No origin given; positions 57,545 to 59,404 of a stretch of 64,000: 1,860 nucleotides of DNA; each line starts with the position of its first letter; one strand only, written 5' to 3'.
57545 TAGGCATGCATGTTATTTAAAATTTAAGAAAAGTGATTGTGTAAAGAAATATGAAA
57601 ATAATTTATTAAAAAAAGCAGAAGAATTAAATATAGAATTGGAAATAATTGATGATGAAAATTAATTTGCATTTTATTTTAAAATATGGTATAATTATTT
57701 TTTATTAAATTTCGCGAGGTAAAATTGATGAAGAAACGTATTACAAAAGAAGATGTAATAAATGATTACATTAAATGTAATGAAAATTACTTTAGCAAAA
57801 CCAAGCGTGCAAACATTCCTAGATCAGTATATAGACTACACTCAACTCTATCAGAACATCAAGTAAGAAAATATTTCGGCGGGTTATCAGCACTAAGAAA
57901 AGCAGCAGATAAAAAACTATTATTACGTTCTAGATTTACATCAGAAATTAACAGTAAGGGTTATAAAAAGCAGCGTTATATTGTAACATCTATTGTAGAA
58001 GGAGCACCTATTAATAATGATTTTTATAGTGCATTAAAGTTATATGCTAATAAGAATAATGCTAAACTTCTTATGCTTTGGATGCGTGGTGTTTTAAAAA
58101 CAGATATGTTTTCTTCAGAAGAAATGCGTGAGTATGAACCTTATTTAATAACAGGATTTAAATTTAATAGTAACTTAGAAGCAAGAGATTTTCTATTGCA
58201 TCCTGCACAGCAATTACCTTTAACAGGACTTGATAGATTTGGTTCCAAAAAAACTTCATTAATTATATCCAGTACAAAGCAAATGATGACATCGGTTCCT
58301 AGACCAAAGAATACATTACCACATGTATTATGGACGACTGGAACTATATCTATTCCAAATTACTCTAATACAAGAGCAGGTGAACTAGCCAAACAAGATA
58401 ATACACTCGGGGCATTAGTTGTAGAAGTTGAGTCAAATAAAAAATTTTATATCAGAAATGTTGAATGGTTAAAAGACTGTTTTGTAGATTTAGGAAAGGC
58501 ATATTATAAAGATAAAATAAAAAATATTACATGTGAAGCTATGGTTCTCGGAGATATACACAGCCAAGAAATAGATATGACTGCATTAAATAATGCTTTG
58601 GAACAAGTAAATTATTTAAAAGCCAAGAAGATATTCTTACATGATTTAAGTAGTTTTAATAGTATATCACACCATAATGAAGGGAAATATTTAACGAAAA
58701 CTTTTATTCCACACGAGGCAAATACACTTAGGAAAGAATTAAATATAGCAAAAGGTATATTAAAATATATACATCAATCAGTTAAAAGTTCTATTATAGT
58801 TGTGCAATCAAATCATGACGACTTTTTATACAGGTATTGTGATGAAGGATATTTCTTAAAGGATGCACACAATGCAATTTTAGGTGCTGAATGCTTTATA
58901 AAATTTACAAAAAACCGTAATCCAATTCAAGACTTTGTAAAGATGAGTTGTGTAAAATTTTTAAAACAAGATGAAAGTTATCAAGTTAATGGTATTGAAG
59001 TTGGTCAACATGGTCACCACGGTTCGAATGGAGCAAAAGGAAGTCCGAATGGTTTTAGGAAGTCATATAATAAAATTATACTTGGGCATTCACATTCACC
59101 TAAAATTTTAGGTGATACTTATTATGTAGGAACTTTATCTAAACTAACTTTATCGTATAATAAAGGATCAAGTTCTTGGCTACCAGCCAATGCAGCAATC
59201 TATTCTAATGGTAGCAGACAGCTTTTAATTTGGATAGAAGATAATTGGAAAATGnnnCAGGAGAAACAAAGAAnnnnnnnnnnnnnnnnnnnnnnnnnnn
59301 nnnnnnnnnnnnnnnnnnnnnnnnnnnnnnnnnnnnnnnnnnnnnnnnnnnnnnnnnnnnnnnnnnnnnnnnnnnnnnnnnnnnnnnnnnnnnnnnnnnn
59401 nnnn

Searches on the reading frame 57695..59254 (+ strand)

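Call 26: search_protein_families(library=phrogs, proteins=[window:57695-59254:+], max_evalue=0.00001)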
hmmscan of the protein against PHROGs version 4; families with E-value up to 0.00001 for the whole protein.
window:57695-59254:+ (520 aa): 2 families
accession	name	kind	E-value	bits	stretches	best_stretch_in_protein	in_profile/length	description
phrog_1745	-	other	1.3e-95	322.1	1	14-518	13-540/542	DNA transfer protein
phrog_221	-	other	2e-06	28.3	1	274-476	106-296/367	metallo-phosphoesterase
